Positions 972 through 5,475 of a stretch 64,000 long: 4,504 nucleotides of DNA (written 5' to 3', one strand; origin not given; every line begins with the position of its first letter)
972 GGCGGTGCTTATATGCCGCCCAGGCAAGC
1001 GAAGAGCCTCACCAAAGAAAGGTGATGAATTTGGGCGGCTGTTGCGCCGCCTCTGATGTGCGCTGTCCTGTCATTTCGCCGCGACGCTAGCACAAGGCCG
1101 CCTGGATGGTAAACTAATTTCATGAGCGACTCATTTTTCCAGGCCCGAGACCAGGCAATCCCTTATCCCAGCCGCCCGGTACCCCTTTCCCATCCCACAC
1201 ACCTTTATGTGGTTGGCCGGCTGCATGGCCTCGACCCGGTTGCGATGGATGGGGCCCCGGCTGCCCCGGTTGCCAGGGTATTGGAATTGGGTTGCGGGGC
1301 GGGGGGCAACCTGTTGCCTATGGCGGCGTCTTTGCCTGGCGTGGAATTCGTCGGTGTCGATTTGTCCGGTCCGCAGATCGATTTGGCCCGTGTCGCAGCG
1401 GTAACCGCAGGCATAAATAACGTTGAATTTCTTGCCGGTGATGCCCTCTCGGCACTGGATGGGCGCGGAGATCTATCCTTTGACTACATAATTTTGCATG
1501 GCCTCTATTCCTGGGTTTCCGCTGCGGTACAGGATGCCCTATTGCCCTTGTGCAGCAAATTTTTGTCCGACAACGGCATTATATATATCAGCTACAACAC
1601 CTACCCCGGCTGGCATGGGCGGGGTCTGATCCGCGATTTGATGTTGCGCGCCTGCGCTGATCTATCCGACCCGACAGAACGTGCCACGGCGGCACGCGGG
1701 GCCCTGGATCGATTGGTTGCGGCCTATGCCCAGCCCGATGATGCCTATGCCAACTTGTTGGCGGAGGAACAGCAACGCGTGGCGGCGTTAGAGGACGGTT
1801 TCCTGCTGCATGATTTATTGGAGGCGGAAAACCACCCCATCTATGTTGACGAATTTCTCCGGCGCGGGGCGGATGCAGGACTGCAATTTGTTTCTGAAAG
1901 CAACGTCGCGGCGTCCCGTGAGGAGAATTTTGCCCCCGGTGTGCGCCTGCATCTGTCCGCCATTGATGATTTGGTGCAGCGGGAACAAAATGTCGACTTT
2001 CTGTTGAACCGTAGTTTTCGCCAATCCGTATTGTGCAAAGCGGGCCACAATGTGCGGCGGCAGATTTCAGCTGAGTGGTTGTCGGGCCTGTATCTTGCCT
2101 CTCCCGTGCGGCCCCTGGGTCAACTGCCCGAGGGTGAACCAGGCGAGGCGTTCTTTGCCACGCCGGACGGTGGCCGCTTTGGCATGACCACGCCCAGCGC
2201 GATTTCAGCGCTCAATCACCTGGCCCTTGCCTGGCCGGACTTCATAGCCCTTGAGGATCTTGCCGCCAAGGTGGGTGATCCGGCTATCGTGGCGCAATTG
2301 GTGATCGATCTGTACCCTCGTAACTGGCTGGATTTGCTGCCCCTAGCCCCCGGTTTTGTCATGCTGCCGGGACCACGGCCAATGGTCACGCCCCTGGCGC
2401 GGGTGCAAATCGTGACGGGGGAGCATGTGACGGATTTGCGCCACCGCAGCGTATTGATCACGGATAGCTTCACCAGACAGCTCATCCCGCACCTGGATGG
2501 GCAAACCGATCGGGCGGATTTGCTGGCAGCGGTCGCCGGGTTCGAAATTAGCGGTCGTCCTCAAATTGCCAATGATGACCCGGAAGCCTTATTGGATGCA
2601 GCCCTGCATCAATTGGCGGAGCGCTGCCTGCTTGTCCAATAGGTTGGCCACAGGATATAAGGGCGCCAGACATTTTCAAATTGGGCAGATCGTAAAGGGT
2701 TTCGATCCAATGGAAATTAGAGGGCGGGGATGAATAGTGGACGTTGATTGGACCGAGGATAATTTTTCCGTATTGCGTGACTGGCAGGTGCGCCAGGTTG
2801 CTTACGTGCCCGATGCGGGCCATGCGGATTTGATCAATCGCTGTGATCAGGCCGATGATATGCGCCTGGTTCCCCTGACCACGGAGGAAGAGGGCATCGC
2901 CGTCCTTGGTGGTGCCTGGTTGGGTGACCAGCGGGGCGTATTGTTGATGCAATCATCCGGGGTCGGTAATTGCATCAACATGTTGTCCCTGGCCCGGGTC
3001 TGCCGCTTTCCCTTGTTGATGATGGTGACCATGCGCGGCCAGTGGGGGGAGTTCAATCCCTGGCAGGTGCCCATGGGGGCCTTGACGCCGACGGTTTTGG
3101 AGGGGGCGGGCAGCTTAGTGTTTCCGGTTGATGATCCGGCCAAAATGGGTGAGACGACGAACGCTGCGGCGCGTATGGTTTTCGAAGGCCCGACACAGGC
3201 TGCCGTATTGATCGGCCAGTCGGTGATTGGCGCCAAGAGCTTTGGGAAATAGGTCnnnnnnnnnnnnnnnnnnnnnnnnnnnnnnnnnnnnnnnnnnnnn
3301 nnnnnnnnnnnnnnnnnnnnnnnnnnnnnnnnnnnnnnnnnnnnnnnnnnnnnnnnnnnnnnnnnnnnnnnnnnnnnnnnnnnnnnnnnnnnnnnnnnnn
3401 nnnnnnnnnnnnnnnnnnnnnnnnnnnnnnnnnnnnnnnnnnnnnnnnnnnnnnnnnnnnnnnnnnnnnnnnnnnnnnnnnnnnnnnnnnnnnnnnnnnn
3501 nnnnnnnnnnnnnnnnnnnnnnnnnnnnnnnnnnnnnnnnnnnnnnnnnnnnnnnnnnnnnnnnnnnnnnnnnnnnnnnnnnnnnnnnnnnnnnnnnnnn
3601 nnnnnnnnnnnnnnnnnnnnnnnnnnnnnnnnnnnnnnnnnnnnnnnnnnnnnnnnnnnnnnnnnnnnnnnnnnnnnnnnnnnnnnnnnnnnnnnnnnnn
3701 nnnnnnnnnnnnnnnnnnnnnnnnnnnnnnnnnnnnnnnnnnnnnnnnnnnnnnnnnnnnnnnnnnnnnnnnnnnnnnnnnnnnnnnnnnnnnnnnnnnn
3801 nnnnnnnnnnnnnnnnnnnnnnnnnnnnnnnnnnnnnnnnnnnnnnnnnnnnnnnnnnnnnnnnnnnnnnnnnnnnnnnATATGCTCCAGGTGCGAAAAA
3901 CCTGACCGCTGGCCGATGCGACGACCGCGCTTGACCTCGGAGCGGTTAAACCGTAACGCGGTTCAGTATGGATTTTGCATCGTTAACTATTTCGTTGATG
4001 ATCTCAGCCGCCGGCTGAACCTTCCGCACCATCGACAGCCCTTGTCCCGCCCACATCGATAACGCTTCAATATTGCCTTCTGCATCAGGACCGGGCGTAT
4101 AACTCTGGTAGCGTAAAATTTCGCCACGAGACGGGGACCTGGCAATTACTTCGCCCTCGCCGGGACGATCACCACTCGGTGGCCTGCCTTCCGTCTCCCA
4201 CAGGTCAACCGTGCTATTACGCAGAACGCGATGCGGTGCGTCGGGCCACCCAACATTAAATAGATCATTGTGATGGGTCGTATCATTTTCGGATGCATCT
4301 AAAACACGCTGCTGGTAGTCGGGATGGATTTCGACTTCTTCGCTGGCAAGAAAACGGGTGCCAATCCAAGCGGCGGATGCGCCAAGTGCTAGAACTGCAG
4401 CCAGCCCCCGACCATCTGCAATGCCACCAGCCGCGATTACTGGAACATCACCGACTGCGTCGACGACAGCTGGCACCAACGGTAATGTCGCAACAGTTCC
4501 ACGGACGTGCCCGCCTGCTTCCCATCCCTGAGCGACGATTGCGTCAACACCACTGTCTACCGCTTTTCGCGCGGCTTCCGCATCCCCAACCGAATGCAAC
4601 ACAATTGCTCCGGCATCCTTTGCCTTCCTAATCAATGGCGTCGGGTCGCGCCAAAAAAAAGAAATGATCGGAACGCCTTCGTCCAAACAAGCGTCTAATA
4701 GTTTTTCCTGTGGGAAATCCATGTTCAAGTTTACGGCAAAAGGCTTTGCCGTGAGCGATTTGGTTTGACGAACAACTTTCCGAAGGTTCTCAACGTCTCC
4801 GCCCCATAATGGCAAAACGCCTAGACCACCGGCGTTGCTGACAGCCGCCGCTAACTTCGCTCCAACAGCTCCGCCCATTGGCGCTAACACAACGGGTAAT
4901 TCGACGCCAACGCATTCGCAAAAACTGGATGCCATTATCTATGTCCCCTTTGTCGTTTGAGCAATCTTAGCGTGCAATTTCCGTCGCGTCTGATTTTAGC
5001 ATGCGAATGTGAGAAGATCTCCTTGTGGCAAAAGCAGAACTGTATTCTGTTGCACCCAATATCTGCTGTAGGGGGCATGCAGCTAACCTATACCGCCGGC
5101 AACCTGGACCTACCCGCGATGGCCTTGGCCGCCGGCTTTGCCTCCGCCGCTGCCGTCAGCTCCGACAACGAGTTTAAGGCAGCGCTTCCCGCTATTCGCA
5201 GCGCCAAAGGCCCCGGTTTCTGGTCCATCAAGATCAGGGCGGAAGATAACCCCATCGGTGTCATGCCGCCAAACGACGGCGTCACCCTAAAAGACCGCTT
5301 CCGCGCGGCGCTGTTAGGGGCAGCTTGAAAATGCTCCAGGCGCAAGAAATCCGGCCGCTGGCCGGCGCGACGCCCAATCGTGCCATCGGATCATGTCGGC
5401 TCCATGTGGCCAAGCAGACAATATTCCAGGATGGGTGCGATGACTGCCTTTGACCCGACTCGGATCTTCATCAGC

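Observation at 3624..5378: A nitronate monooxygenase gene is bracketed by a 300-bp direct duplication of the comE tail: footprint of a gene-sized insertion or recombination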

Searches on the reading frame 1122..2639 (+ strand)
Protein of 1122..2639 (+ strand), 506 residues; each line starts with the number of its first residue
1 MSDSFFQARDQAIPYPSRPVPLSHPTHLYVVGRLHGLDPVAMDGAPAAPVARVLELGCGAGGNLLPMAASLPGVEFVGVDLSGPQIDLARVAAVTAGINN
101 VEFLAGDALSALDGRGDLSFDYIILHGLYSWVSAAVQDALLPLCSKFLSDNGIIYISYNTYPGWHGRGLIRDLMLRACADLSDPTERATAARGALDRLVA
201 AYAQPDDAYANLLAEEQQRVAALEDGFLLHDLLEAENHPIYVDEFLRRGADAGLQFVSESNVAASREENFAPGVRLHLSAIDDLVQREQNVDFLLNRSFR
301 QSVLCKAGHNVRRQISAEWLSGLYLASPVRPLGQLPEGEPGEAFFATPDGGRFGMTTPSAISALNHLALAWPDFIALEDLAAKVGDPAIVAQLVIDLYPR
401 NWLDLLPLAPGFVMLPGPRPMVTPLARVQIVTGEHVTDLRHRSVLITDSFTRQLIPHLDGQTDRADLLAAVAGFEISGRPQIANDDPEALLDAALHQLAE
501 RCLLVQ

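Call 9: search_protein_families(library=pfam, proteins=[window:1122-2639:+])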
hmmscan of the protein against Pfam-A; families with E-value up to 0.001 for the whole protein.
window:1122-2639:+ (506 aa): 9 families
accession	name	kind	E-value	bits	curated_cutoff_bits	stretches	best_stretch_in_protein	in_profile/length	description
PF10119.14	MethyTransf_Reg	-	1.1e-16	61.8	25.5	1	226-306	3-84/84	Predicted methyltransferase regulatory domain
PF13649.12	Methyltransf_25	-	4.2e-13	50.2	27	1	53-152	1-97/97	Methyltransferase domain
PF08242.18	Methyltransf_12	-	6.1e-13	49.8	30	1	54-154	1-98/98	Methyltransferase domain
PF13847.12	Methyltransf_31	-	9e-13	48.6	27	1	52-158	6-111/145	Methyltransferase domain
PF21782.3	PKMT_2nd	-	2.8e-12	47.3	27.8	1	419-498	2-81/98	PKMT, C-terminal winged helix domain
PF08241.18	Methyltransf_11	-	7.6e-09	36.5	21.2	1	54-156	1-95/95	Methyltransferase domain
PF13489.12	Methyltransf_23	-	4.9e-07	30.1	27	1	48-161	21-121/164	Methyltransferase domain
PF02390.23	Methyltransf_4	-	9.5e-07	28.9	24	1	53-112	5-64/173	Putative methyltransferase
PF05175.20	MTS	-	0.00067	19.8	23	0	51-125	33-104/170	Methyltransferase small domain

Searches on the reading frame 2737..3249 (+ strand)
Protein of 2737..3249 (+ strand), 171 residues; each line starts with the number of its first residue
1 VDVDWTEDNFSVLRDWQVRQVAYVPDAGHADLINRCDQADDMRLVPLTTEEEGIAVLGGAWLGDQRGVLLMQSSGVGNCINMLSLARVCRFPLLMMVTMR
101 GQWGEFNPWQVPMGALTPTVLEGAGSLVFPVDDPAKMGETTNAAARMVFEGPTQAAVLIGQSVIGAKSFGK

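Call 9: search_protein_families(library=pfam, proteins=[window:2737-3249:+])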
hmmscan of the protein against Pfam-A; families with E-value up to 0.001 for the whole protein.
window:2737-3249:+ (171 aa): 1 family
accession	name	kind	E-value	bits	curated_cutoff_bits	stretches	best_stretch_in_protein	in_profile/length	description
PF02776.23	TPP_enzyme_N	-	4.1e-07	30.2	26.8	1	11-100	9-100/119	Thiamine pyrophosphate enzyme, N-terminal TPP binding domain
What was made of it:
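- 2737..3252 (+): comD-like gene (alpha subunit of a two-subunit TPP-dependent decarboxylase). Pfam TPP_enzyme_N (call 9).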

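Call 52: search_protein_families(library=ncbifam, proteins=[window:2737-3249:+], max_evalue=0.001)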
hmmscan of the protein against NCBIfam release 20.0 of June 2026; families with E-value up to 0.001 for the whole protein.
window:2737-3249:+ (171 aa): 2 families
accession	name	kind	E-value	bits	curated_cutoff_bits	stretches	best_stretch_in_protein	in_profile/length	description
TIGR03845.1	sulfopyru_alph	equivalog_domain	8.6e-30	103.8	147.95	1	11-161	6-157/160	sulfopyruvate decarboxylase subunit alpha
TIGR03297.1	Ppyr-DeCO2ase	equivalog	6.5e-15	55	312.5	1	18-164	2-155/360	phosphonopyruvate decarboxylase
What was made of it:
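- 2737..3252 (+): The best NCBIfam match is sulfopyruvate decarboxylase alpha, but below the curated cut-off (103.8 vs 147.95 bits, call 52).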

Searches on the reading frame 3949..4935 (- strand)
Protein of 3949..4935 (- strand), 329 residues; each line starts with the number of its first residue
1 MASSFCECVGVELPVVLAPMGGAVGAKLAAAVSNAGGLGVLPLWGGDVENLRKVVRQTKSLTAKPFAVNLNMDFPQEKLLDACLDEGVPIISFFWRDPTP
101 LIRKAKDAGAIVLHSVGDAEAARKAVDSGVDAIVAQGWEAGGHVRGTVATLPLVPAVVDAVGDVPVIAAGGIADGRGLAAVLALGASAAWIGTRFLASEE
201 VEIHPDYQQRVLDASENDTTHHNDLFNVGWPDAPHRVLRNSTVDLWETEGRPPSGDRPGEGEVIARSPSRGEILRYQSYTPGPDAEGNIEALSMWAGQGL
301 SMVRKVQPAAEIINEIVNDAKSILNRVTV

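Call 9: search_protein_families(library=pfam, proteins=[window:3949-4935:-])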
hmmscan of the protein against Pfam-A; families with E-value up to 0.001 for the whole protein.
window:3949-4935:- (329 aa): 3 families
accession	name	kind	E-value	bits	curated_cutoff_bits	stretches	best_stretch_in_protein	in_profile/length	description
PF03060.21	NMO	-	3.8e-56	191.3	28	2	80-318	106-330/331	Nitronate monooxygenase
PF01070.24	FMN_dh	-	1.1e-11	44.8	24.9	1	108-197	218-307/350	FMN-dependent dehydrogenase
PF00478.31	IMPDH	-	1.1e-07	31.7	25.6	1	4-192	26-173/345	IMP dehydrogenase / GMP reductase domain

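Call 24: find_homologous_proteins(query=window:3949-4935:-, max_evalue=1e-30)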
Query window:3949-4935:- (329 aa): 7968 proteins with E <= 1e-30 among 8000 candidates; the best 120 are listed.
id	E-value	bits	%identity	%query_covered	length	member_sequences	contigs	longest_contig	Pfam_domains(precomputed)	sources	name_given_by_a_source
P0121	5.4e-214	728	100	100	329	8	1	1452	PF01070.25,PF00478.32,PF03060.22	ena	-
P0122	4.5e-201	685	100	94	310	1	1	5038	PF01070.25,PF03060.22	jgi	jgi:NAD(P)H-dependent flavin oxidoreductase YrpB (nitropropane dioxygenase family)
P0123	1.0e-186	638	85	100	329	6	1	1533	PF01070.25,PF00478.32,PF03060.22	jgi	jgi:NAD(P)H-dependent flavin oxidoreductase YrpB (nitropropane dioxygenase family)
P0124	9.4e-185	631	84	100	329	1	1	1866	PF01070.25,PF00478.32,PF03060.22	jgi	jgi:NAD(P)H-dependent flavin oxidoreductase YrpB (nitropropane dioxygenase family)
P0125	1.7e-184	631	84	100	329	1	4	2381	PF01070.25,PF00478.32,PF03060.22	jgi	jgi:NAD(P)H-dependent flavin oxidoreductase YrpB (nitropropane dioxygenase family)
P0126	2.1e-184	630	84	100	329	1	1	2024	PF01070.25,PF00478.32,PF03060.22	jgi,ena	jgi:NAD(P)H-dependent flavin oxidoreductase YrpB (nitropropane dioxygenase family)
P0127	3.9e-183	626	84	100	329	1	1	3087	PF01070.25,PF00478.32,PF03060.22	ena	-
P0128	4.3e-181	619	84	100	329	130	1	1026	PF01070.25,PF00478.32,PF03060.22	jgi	jgi:NAD(P)H-dependent flavin oxidoreductase YrpB (nitropropane dioxygenase family)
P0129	9.7e-178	608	81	100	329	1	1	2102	PF01070.25,PF00478.32,PF03060.22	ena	-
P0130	1.3e-164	565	76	100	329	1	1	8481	PF01070.25,PF00478.32,PF03060.22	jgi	-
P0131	1.8e-163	562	76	99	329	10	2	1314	PF01070.25,PF00478.32,PF03060.22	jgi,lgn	jgi:NAD(P)H-dependent flavin oxidoreductase YrpB (nitropropane dioxygenase family)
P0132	5.0e-163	560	76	99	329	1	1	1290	PF01070.25,PF00478.32,PF03060.22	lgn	-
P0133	9.1e-163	559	74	100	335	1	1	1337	PF01070.25,PF00478.32,PF03060.22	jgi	jgi:NAD(P)H-dependent flavin oxidoreductase YrpB (nitropropane dioxygenase family)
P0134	1.0e-162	559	75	99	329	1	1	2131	PF01070.25,PF00478.32,PF03060.22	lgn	-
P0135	6.9e-162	556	76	99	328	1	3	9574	PF01070.25,PF00478.32,PF03060.22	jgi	jgi:NAD(P)H-dependent flavin oxidoreductase YrpB (nitropropane dioxygenase family)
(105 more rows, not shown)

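Call 25: find_encoding_contigs(protein=P0127, flank=10000, max_places=3)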
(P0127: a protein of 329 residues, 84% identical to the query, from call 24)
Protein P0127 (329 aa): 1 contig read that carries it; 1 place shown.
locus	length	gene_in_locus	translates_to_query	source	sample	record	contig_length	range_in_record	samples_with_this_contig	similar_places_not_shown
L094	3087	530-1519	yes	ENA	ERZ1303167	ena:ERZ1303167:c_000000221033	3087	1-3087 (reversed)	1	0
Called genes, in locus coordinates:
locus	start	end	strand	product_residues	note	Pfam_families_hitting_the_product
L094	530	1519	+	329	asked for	PF00478:IMPDH (weak), PF03060:NMO, PF01070:FMN_dh, PF03060:NMO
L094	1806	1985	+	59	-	-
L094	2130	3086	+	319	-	?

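Call 26: find_encoding_contigs(protein=P0125, flank=10000, max_places=4)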
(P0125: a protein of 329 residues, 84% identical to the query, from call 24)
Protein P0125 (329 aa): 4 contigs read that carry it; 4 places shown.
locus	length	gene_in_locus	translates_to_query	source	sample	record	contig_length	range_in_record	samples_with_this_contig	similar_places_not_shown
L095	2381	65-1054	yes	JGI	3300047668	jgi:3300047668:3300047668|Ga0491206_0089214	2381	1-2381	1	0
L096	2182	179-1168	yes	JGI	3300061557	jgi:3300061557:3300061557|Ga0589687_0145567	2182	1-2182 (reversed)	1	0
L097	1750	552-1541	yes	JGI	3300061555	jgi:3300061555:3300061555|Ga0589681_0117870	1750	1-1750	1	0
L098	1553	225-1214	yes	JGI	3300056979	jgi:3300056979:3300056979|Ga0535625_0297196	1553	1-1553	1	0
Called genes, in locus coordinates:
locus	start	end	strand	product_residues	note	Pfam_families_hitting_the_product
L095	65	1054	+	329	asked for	PF00478:IMPDH (weak), PF03060:NMO, PF01070:FMN_dh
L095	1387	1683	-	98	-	-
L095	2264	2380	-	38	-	?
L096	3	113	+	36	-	?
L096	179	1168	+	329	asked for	PF00478:IMPDH (weak), PF03060:NMO, PF01070:FMN_dh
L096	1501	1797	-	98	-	-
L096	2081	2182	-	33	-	?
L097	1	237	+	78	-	?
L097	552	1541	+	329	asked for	PF00478:IMPDH (weak), PF03060:NMO, PF01070:FMN_dh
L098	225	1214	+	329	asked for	PF00478:IMPDH (weak), PF03060:NMO, PF01070:FMN_dh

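Call 27: find_encoding_contigs(protein=P0130, flank=10000, max_places=3)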
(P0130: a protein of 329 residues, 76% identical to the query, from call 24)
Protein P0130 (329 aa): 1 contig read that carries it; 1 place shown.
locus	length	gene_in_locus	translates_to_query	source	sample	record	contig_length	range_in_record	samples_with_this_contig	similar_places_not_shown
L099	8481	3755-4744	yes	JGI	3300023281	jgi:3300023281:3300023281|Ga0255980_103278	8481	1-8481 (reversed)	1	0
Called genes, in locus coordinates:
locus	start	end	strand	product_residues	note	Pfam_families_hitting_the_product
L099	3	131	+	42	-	?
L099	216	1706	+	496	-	PF12146:Hydrolase_4, PF00561:Abhydrolase_1, PF12697:Abhydrolase_6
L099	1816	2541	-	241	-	PF07719:TPR_2 (faint), PF12895:ANAPC3 (faint), PF13181:TPR_8 (faint), PF13414:TPR_11 (faint), PF23914:TPR_CcmH_CycH (weak), PF00515:TPR_1 (weak), PF13428:TPR_14 (weak), PF14559:TPR_19 (weak), +3 more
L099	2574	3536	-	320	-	-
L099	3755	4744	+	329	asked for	PF00478:IMPDH (weak), PF03060:NMO, PF01070:FMN_dh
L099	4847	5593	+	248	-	PF12048:DUF3530, PF12146:Hydrolase_4 (faint), PF12695:Abhydrolase_5 (weak), PF00561:Abhydrolase_1 (faint)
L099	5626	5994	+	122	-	PF01042:Ribonuc_L-PSP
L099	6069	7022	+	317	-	PF00574:CLP_protease (faint), PF25145:NfeD1b_N, PF01343:Peptidase_S49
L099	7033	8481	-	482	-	PF02538:Hydantoinase_B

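Call 52: search_protein_families(library=ncbifam, proteins=[window:3949-4935:-], max_evalue=0.001)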
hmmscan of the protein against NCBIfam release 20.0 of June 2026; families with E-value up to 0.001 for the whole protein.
window:3949-4935:- (329 aa): 10 families
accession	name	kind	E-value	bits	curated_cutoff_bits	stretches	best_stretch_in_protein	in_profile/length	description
TIGR03151.1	enACPred_II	equivalog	1.6e-64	218.1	453.1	1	4-326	3-306/307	enoyl-[acyl-carrier-protein] reductase FabK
TIGR03966.1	actino_HemFlav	equivalog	7.3e-11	41.4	470.85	1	106-196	245-335/385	pre-mycofactocin synthase MftD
NF008398.0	PRK11197.1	subfamily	6.5e-10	38.3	376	1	94-196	233-333/381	L-lactate dehydrogenase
NF033901.1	L_lactate_LldD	exception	3.6e-09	36.1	550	1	95-197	234-334/377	FMN-dependent L-lactate dehydrogenase LldD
TIGR01302.1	IMP_dehydrog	equivalog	6.4e-07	28.6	481.5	0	4-79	26-99/450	IMP dehydrogenase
TIGR01304.1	IMP_DH_rel_2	equivalog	6.1e-05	22.4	342.1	1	10-192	42-213/365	GuaB3 family IMP dehydrogenase-related protein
NF041303.1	Indglycph_syn_Halo_TrpC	equivalog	0.00015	21.2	380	1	44-198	92-239/250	indole-3-glycerol phosphate synthase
NF005869.0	PRK07807.1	equivalog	0.00016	20.8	549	0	9-60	41-91/479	GuaB1 family IMP dehydrogenase-related protein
NF052358.1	GMPRedGuaB1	equivalog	0.00029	20.1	675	0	9-60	41-91/479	GMP reductase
NF005574.0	PRK07259.1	equivalog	0.001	18.1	269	0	154-201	229-275/304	dihydroorotate dehydrogenase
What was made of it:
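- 3946..4935 (-): NMO/FabK-family FMN oxidoreductase gene (329 aa), cargo of the younger module. Pfam NMO at 191 bits (call 9); the FabK equivalog is below its cut-off (call 52).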

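Call 60: find_encoding_contigs(protein=window:3949-4935:-, flank=5000, max_places=10)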
Protein window:3949-4935:- (329 aa): 23 contigs read that carry it; 10 places shown.
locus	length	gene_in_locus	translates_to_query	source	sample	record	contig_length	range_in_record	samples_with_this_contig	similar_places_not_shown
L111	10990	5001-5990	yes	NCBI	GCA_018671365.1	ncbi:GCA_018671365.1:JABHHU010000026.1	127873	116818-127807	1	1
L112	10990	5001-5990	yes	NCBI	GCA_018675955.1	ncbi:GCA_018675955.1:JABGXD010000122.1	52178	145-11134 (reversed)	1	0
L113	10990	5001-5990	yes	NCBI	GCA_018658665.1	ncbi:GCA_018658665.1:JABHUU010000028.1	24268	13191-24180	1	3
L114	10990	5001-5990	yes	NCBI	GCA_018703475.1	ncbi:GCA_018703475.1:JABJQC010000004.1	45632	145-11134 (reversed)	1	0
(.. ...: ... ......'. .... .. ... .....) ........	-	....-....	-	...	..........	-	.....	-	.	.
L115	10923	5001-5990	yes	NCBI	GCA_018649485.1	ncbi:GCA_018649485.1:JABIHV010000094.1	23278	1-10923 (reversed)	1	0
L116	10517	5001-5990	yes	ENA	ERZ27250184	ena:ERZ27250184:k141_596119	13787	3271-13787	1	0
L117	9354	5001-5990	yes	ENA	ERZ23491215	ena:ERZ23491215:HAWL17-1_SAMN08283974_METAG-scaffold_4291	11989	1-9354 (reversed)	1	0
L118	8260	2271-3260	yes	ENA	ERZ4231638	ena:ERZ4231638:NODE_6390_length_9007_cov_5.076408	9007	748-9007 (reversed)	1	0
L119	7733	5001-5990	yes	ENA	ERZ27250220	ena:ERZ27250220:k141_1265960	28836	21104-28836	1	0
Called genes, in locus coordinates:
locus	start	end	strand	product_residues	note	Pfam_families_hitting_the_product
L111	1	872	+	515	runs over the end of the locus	PF00501:AMP-binding, PF13193:AMP-binding_C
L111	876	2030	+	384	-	PF13452:FAS1_DH_region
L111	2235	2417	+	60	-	-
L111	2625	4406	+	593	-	PF00211:Guanylate_cyc, PF00515:TPR_1 (faint), PF07719:TPR_2 (faint), PF13181:TPR_8 (faint), PF13424:TPR_12 (faint), PF13428:TPR_14 (faint), PF14559:TPR_19 (faint)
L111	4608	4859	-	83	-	-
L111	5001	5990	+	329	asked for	PF00478:IMPDH (weak), PF03060:NMO, PF01070:FMN_dh, PF03060:NMO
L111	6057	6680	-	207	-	PF02775:TPP_enzyme_C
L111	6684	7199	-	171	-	PF02776:TPP_enzyme_N (weak)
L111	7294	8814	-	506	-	PF13489:Methyltransf_23 (weak), PF02390:Methyltransf_4 (weak), PF08241:Methyltransf_11, PF08242:Methyltransf_12, PF13649:Methyltransf_25, PF13847:Methyltransf_31, PF10119:MethyTransf_Reg, PF21782:WHD_PKMT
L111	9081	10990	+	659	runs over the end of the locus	PF04715: (faint), PF00425:Chorismate_bind, PF00117:GATase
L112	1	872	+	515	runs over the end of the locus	PF00501:AMP-binding, PF13193:AMP-binding_C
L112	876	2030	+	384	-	PF13452:FAS1_DH_region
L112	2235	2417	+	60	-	-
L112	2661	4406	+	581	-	PF00211:Guanylate_cyc, PF13428:TPR_14 (faint), PF14559:TPR_19 (faint), PF00515:TPR_1 (faint), PF07719:TPR_2 (faint), PF13181:TPR_8 (faint), PF13424:TPR_12 (faint)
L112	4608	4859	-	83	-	-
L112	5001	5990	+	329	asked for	PF00478:IMPDH (weak), PF03060:NMO, PF01070:FMN_dh, PF03060:NMO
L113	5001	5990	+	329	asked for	PF00478:IMPDH (weak), PF03060:NMO, PF01070:FMN_dh, PF03060:NMO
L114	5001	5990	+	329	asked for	PF00478:IMPDH (weak), PF03060:NMO, PF01070:FMN_dh, PF03060:NMO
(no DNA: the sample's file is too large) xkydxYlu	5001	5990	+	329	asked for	PF00478:IMPDH (weak), PF03060:NMO, PF01070:FMN_dh, PF03060:NMO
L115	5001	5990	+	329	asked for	PF00478:IMPDH (weak), PF03060:NMO, PF01070:FMN_dh, PF03060:NMO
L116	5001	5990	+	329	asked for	PF00478:IMPDH (weak), PF03060:NMO, PF01070:FMN_dh, PF03060:NMO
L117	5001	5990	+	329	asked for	PF00478:IMPDH (weak), PF03060:NMO, PF01070:FMN_dh, PF03060:NMO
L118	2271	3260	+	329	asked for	PF00478:IMPDH (weak), PF03060:NMO, PF01070:FMN_dh, PF03060:NMO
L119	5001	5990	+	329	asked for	PF00478:IMPDH (weak), PF03060:NMO, PF01070:FMN_dh, PF03060:NMO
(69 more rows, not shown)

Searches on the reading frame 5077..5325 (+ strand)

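Call 52: search_protein_families(library=ncbifam, proteins=[window:5077-5325:+], max_evalue=0.001)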
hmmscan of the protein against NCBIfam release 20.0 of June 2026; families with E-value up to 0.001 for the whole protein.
window:5077-5325:+ (83 aa): 2 families
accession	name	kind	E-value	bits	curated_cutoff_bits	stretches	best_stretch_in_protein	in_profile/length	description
TIGR03846.1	sulfopy_beta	equivalog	2.5e-06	27.5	221.5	1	2-78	106-180/182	sulfopyruvate decarboxylase subunit beta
TIGR03297.1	Ppyr-DeCO2ase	equivalog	5.8e-05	22.3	312.5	1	6-77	287-358/360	phosphonopyruvate decarboxylase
